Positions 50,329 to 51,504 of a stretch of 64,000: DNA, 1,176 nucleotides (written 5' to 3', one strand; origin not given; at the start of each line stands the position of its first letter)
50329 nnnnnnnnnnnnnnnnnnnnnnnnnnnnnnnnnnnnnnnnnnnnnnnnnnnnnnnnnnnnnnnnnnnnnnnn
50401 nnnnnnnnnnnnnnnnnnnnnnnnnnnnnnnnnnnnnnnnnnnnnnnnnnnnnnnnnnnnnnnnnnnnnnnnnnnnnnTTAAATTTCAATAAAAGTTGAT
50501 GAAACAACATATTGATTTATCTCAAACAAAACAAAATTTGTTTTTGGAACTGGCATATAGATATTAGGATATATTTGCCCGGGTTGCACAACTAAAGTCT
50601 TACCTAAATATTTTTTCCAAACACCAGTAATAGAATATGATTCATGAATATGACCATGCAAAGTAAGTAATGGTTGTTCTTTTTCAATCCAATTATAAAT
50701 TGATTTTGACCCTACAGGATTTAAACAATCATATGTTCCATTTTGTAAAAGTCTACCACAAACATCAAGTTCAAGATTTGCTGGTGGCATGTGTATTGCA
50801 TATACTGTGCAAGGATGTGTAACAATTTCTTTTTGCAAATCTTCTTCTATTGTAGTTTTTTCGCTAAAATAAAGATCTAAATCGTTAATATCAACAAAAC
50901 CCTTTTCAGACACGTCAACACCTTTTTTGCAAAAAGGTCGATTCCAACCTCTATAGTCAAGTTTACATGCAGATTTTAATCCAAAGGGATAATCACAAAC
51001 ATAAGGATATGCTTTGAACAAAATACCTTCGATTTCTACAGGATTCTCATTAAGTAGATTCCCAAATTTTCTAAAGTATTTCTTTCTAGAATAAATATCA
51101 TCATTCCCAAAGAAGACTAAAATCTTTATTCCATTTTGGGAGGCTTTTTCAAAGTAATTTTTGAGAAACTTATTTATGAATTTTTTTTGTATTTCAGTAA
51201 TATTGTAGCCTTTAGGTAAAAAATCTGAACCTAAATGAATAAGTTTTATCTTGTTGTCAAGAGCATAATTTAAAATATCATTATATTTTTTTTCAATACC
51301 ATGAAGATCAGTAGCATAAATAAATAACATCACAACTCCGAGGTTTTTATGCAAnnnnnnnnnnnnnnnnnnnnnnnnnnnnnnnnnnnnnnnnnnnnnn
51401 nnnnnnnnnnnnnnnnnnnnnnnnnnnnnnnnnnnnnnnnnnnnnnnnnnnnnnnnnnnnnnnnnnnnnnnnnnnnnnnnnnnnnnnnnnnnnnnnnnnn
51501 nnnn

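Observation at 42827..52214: Candidate RNA end-healing/sealing (tRNA repair) toolkit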

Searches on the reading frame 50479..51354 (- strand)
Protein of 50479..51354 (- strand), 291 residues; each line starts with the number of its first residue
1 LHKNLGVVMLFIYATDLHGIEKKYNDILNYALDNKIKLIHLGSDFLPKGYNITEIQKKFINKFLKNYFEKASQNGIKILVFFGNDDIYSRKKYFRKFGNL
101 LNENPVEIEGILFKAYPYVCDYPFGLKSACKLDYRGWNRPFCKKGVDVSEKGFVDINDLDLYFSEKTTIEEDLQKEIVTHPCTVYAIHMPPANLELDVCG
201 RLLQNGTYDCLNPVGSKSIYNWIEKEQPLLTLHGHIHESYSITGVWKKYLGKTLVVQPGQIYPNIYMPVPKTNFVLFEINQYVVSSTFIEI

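Call 3: search_protein_families(library=pfam, proteins=[window:50479-51354:-], max_evalue=0.01)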
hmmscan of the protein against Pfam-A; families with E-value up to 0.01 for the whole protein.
window:50479-51354:- (291 aa): 1 family
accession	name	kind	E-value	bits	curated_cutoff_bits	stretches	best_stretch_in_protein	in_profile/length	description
PF00149.33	Metallophos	-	1.1e-06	29.6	21.5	1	11-238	3-190/191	Calcineurin-like phosphoesterase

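Call 12: search_protein_families(library=phrogs, proteins=[window:50479-51354:-], max_evalue=0.01)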
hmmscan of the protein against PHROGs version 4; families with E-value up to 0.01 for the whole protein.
window:50479-51354:- (291 aa): 1 family
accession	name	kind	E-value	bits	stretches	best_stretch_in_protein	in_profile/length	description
phrog_1649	-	other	5.4e-12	46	1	8-242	35-257/308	metallo-phosphoesterase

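Call 27: search_solved_structures(query=window:50479-51354:-, max_evalue=10, show_alignments=2)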
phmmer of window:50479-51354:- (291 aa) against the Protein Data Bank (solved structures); distinct sequences matched with E-value up to 10: 1.
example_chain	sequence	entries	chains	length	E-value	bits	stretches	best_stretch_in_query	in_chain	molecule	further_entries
2l82_A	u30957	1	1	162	0.84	12.3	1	61-97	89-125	DESIGNED PROTEIN OR32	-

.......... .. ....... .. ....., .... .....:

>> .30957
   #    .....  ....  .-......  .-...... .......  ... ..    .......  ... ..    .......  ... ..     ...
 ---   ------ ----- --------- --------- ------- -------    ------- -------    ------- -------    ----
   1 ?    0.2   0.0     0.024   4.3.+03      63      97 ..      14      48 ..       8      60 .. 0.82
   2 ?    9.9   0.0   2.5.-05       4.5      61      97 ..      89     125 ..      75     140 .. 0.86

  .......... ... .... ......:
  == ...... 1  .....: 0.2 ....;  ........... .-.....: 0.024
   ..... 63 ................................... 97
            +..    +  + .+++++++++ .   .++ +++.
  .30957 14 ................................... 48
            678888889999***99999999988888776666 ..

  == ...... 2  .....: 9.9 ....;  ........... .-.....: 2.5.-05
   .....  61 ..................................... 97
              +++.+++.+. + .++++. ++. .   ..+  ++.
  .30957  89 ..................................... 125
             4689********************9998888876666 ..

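Call 47: find_homologous_proteins(query=window:50479-51354:-, max_evalue=0.001)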
Query window:50479-51354:- (291 aa): 229 proteins with E <= 0.001 among 548 candidates; the best 120 are listed.
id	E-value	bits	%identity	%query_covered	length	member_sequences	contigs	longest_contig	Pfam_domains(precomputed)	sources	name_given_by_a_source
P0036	1.2e-192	657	100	97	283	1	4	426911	PF00149.34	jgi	jgi:Icc-related predicted phosphoesterase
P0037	1.2e-161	555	85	97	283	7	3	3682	-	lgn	-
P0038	5.3e-111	389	62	97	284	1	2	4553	PF00149.34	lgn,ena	-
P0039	7.9e-111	388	60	97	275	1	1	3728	-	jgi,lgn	jgi:Icc-related predicted phosphoesterase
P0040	1.1e-108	381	60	97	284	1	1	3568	-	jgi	jgi:Icc-related predicted phosphoesterase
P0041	2.9e-107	377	61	97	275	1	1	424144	PF12850.13,PF00149.34,PF14582.12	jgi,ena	-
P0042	3.0e-107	377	60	97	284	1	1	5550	PF00149.34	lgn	-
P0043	3.8e-107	376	61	97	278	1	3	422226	-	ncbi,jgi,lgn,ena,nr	ncbi:MAG: hypothetical protein PHF86_08665 [Candidatus Nanoarchaeia archaeon]|jgi:Icc-related predic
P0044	6.5e-107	376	60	97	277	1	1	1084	-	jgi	jgi:uncharacterized protein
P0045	1.1e-106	375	62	96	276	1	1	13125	PF00149.34,PF14582.12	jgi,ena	-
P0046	1.0e-103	365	56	97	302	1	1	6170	PF00149.34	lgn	-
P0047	2.8e-103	364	57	97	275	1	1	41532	PF00149.34,PF14582.12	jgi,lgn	jgi:Icc-related predicted phosphoesterase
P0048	1.3e-101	358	57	97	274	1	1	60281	PF14582.12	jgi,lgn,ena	-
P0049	5.5e-98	346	54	97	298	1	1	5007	-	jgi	-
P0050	1.1e-96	342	57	97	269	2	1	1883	PF00149.34,PF14582.12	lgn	-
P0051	1.0e-95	339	53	97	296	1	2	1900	PF00149.34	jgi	-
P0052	5.2e-95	337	56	97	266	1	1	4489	PF00149.34,PF14582.12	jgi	jgi:Icc-related predicted phosphoesterase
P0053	7.0e-95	336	55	97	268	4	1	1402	PF00149.34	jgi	-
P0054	2.1e-92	328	55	97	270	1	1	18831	PF00149.34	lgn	-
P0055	7.5e-91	323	56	95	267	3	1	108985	PF00149.34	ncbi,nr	ncbi:MAG: metallophosphoesterase [Candidatus Nanoarchaeia archaeon]|nr:metallophosphoesterase [Candi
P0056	4.8e-89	317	54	97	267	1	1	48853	PF00149.34,PF14582.12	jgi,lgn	jgi:Icc-related predicted phosphoesterase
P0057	2.7e-87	311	53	98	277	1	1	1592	PF00149.34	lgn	-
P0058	7.2e-86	307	51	97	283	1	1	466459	PF14582.12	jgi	jgi:uncharacterized protein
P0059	2.2e-84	302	53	97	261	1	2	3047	PF00149.34,PF14582.12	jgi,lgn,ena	-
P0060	1.0e-83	299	55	88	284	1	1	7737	PF00149.34,PF14582.12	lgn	-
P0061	1.1e-83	299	53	96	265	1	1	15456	PF00149.34,PF14582.12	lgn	-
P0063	9.1e-82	293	54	88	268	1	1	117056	PF00149.34,PF14582.12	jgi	jgi:Icc-related predicted phosphoesterase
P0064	1.9e-81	292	55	88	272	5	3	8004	PF00149.34,PF14582.12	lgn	-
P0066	4.6e-81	291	52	97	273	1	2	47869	PF00149.34,PF14582.12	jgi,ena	-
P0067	1.1e-80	289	51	97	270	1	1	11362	PF00149.34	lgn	-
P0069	2.8e-80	288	52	93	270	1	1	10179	PF00149.34,PF14582.12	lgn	-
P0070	3.8e-80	288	57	87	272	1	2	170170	PF00149.34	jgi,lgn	-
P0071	4.4e-80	288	56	87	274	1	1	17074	PF00149.34,PF14582.12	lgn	-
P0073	1.1e-79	286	50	97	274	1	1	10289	PF00149.34,PF14582.12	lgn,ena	-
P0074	1.7e-79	286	55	86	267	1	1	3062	PF00149.34,PF14582.12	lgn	-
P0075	2.0e-79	285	51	97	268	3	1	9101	PF00149.34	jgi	jgi:Icc-related predicted phosphoesterase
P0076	2.9e-79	285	55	87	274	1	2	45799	PF00149.34,PF14582.12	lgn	-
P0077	3.3e-79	285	53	86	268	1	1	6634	PF00149.34,PF14582.12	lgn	-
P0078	4.5e-79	284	55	87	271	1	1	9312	PF00149.34,PF14582.12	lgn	-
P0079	9.6e-79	283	51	96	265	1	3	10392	PF00149.34,PF14582.12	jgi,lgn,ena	-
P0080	1.1e-78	283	54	87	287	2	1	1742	PF00149.34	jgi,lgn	jgi:Icc-related predicted phosphoesterase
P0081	1.2e-78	283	54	86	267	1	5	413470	PF00149.34,PF14582.12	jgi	jgi:Icc-related predicted phosphoesterase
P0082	3.1e-78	281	54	87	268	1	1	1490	PF00149.34,PF14582.12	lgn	-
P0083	3.8e-78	281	48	97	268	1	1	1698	PF00149.34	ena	-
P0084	4.5e-78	281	54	87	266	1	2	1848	PF12850.13,PF00149.34,PF14582.12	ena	-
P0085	6.8e-78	280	50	97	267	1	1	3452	PF00149.34,PF14582.12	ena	-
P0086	1.5e-77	279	49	97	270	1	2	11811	PF00149.34,PF14582.12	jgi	jgi:Icc-related predicted phosphoesterase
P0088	2.4e-77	279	53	87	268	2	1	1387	PF00149.34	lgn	-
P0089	3.5e-77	278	48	97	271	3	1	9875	PF00149.34,PF14582.12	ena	-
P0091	3.9e-77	278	49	97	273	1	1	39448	PF00149.34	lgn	-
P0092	4.0e-77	278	51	94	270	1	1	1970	PF00149.34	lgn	-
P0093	5.2e-77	277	49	98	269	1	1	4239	PF00149.34,PF14582.12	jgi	jgi:Icc-related predicted phosphoesterase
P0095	8.1e-77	277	50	95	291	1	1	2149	PF00149.34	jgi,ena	-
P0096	8.9e-77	277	51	97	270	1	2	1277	PF14582.12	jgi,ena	jgi:Icc-related predicted phosphoesterase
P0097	1.5e-76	276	48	97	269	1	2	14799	PF00149.34,PF14582.12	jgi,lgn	-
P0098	4.6e-76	274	49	97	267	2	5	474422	PF14582.12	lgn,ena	-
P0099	6.1e-76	274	50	89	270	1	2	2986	PF00149.34,PF14582.12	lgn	-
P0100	6.5e-76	274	49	97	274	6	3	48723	PF00149.34,PF14582.12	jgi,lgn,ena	-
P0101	7.8e-76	274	48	97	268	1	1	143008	PF12850.13,PF00149.34,PF14582.12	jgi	jgi:Icc-related predicted phosphoesterase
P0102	8.9e-76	273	52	87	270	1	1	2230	PF00149.34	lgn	-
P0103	9.5e-76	273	50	97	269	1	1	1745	PF12850.13,PF00149.34,PF14582.12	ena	-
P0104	1.4e-75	273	52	93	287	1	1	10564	PF00149.34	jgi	jgi:uncharacterized protein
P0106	1.5e-75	273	51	95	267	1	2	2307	PF00149.34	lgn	-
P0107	2.7e-75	272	51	97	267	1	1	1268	PF00149.34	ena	-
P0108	2.7e-75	272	53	87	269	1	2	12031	PF12850.13,PF00149.34,PF14582.12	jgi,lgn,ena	-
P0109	3.0e-75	272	51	95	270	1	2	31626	PF00149.34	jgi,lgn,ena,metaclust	metaclust:\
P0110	3.0e-75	272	47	97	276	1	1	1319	PF00149.34,PF14582.12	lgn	-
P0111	3.5e-75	271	50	93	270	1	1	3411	PF00149.34,PF14582.12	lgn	-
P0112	3.8e-75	271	51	87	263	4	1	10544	PF00149.34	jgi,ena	-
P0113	5.5e-75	271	49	93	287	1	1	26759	PF00149.34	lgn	-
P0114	7.6e-75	270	49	97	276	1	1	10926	PF00149.34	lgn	-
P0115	1.0e-74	270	50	96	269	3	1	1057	PF00149.34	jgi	jgi:Icc-related predicted phosphoesterase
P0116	1.1e-74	270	48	97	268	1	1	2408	PF00149.34,PF14582.12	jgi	jgi:Icc-related predicted phosphoesterase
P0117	1.1e-74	270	50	96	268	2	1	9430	PF00149.34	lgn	-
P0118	1.6e-74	269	53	87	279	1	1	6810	PF00149.34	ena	-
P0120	2.2e-74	269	52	87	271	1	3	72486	PF00149.34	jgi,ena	jgi:Icc-related predicted phosphoesterase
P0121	2.9e-74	268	49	95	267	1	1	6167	PF00149.34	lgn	-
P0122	4.0e-74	268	48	96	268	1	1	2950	PF12850.13,PF00149.34,PF14582.12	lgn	-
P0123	8.7e-74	267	50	96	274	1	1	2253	PF00149.34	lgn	-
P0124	9.4e-74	267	49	95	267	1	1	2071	PF00149.34,PF14582.12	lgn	-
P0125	9.4e-74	267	48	98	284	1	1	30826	PF00149.34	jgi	jgi:uncharacterized protein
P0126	1.2e-73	266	51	87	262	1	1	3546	PF00149.34,PF14582.12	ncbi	-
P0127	3.1e-73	265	54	86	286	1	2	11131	PF00149.34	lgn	-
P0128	3.6e-73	265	48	97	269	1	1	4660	PF00149.34,PF14582.12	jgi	jgi:uncharacterized protein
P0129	3.9e-73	265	48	96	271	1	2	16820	PF00149.34,PF14582.12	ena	-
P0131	4.3e-73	265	51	93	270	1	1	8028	PF00149.34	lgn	-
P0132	5.3e-73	264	49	93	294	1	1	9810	PF00149.34,PF14582.12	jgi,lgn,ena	-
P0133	5.7e-73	264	48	93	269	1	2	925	PF00149.34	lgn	-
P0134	7.0e-73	264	52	87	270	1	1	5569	PF00149.34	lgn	-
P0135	1.0e-72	263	47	95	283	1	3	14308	PF00149.34,PF14582.12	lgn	-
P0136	1.5e-72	263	50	87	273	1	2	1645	PF00149.34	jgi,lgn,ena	-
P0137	2.1e-72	262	51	86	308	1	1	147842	PF12850.13,PF00149.34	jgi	jgi:Icc-related predicted phosphoesterase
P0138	2.2e-72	262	48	96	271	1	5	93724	PF12850.13,PF00149.34,PF14582.12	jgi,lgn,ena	-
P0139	2.9e-72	262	48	97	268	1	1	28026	PF00149.34,PF14582.12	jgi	jgi:Icc-related predicted phosphoesterase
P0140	5.9e-72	261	50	86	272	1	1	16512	PF00149.34,PF14582.12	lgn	-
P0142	7.3e-72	261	47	98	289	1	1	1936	PF00149.34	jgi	jgi:Icc-related predicted phosphoesterase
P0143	7.5e-72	260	45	97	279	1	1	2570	PF00149.34,PF14582.12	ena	-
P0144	1.6e-71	259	48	98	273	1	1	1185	PF00149.34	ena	-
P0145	2.6e-71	259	48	98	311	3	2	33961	PF00149.34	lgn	-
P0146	3.0e-71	259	47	96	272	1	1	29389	PF00149.34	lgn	-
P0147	3.8e-71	258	52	87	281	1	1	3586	PF00149.34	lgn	-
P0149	5.0e-71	258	47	86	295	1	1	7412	PF00149.34,PF14582.12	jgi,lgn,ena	-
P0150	1.0e-70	257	51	87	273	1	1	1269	PF00149.34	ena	-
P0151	3.6e-70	255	47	96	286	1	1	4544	PF00149.34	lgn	-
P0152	5.2e-70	254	48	94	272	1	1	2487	PF12850.13,PF00149.34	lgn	-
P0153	5.8e-70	254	52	81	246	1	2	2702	PF00149.34,PF14582.12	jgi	jgi:Icc-related predicted phosphoesterase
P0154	8.2e-70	254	50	86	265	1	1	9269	PF00149.34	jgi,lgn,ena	-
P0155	1.8e-69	253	52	85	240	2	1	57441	PF00149.34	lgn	-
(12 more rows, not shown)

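Call 48: find_encoding_contigs(protein=P0058, flank=8000, max_places=1)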
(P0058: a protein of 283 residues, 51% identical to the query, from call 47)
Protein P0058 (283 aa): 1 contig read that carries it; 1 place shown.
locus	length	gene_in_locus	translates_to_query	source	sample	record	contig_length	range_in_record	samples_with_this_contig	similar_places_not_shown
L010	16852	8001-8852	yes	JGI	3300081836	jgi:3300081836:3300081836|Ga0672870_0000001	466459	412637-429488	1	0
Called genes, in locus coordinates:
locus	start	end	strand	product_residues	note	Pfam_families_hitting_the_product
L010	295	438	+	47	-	-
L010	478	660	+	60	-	-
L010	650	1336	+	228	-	PF04446:Thg1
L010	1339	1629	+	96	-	-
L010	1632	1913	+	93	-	-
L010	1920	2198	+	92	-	-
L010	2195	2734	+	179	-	PF02441:Flavoprotein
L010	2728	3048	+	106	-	-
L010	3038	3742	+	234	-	PF04127:DFP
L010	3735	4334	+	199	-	PF01551:Peptidase_M23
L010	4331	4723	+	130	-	-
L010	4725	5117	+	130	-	PF09643:YopX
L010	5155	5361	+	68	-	-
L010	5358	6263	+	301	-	-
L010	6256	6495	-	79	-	-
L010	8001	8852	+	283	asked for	PF14582:Metallophos_3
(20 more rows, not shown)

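Call 49: find_encoding_contigs(protein=P0098, flank=8000, max_places=1)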
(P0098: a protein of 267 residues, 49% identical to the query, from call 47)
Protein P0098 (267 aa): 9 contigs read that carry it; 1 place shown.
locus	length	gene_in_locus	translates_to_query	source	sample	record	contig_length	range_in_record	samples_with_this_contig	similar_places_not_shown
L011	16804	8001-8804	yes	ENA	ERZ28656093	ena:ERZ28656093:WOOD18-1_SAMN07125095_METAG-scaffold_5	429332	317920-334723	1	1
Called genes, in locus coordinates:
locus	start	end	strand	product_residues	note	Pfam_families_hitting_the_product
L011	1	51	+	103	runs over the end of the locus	PF00892:EamA (weak)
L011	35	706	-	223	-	PF13563:2_5_RNA_ligase2 (weak)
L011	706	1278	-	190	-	-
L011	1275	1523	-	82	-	-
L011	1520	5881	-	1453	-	-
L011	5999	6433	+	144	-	-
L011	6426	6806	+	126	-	-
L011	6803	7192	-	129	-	-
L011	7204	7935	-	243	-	PF08291:Peptidase_M15_3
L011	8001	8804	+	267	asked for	PF14582:Metallophos_3 (weak)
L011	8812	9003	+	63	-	-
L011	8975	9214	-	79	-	-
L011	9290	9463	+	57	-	-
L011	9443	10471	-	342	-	PF26125:AcrVA2-like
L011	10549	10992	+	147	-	-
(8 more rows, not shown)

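Call 50: find_encoding_contigs(protein=P0081, flank=8000, max_places=1)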
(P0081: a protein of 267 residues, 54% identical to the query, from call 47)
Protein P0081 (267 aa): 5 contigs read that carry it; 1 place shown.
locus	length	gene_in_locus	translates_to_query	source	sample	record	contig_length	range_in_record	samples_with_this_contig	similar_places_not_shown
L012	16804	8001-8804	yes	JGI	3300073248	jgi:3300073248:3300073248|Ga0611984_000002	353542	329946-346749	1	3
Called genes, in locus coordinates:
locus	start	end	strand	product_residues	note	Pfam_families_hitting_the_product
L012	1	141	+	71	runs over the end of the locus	-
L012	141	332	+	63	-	-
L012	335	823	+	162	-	-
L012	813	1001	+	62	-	-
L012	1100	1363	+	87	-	-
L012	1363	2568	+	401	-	PF01370:Epimerase, PF02719:Polysacc_synt_2, PF04321:RmlD_sub_bind, PF16363:GDP_Man_Dehyd, PF07993:NAD_binding_4 (weak)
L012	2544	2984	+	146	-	-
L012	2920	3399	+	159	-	-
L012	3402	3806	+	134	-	-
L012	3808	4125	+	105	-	-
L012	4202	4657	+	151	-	-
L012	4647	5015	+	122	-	-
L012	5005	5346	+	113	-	-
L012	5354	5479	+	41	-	-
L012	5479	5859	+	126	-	-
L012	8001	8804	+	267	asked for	PF00149:Metallophos (weak), PF14582:Metallophos_3 (faint)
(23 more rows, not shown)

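Call 65: search_solved_structures(query=A5, max_evalue=10, show_alignments=0)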
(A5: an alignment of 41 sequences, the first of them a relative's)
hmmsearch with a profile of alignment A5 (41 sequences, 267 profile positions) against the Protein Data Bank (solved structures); distinct sequences matched with E-value up to 10: 11.
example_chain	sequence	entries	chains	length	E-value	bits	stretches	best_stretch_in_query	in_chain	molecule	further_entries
3rl4_A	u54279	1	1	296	0.00049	22.8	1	174-237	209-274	Metallophosphoesterase MPPED2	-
2yvt_A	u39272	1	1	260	0.0013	21.4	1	174-263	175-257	Hypothetical protein aq_1956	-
3rl3_A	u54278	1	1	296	0.027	17.1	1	174-237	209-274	Metallophosphoesterase MPPED2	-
3rl5_A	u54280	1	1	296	0.027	17.1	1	174-237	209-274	Metallophosphoesterase MPPED2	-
2l82_A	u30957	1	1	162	0.094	15.3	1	53-90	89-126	DESIGNED PROTEIN OR32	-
5bn3_B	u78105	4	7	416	0.18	14.4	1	42-108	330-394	NEQ263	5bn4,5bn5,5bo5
2hyp_A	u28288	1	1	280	0.41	13.2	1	172-226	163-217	Hypothetical protein RV0805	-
2hy1_A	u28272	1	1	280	0.41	13.2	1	172-226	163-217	Rv0805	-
2hyo_A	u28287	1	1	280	0.42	13.2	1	172-226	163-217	Rv0805N97A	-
3ib7_A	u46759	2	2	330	0.49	13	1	173-226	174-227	Icc protein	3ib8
5wuq_C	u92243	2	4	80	0.6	12.7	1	29-64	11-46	Anti-sigma-W factor RsiW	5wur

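Call 71: predict_structure(alignment_id=A5)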
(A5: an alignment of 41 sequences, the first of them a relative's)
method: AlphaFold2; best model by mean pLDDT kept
length: 283 residues; sequences in the alignment: 41
mean_pLDDT: 95.7   pTM: 0.93
mean pLDDT of the five models: 95.7, 95.6, 95.0, 94.3, 93.9
residues with pLDDT >= 90: 252; 70-90: 31; 50-70: 0; < 50: 0
segments of 3 or more residues with pLDDT < 50: none
pLDDT, mean of each block of 10 residues (from residue 1): 98 98 99 98 95 99 99 97 98 98 98 92 96 88 92 95 97 96 97 91 96 98 96 97 98 85 95 95 97
secondary structure, 60 per line:
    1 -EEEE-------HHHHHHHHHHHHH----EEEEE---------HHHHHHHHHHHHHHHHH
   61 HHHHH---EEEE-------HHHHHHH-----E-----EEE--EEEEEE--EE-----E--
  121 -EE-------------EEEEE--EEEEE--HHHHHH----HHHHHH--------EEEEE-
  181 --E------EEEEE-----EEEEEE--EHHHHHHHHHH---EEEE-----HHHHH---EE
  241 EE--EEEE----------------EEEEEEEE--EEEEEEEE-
elements in order: E2-5 H13-25 E30-34 H44-65 E69-72 H80-86 E98-100 E103-108 E137-141 E144-148 H151-156 H161-166 E175-179 E190-194 E200-205 H209-218 E222-225 H231-235 E239-242 E245-248 E265-272 E275-282

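Call 80: search_protein_families(library=ncbifam, proteins=[window:50479-51354:-], max_evalue=0.01)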
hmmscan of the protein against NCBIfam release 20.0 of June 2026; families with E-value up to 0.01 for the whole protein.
window:50479-51354:- (291 aa): 0 families

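Call 111: search_protein_families(library=padloc, proteins=[window:50479-51354:-], max_evalue=0.01)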
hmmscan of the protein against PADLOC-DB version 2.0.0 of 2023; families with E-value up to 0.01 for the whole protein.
window:50479-51354:- (291 aa): 1 family
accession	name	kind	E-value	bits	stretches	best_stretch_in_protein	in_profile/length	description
PDLC04908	PDC-S10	-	1.1e-05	22.8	1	206-243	156-188/223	-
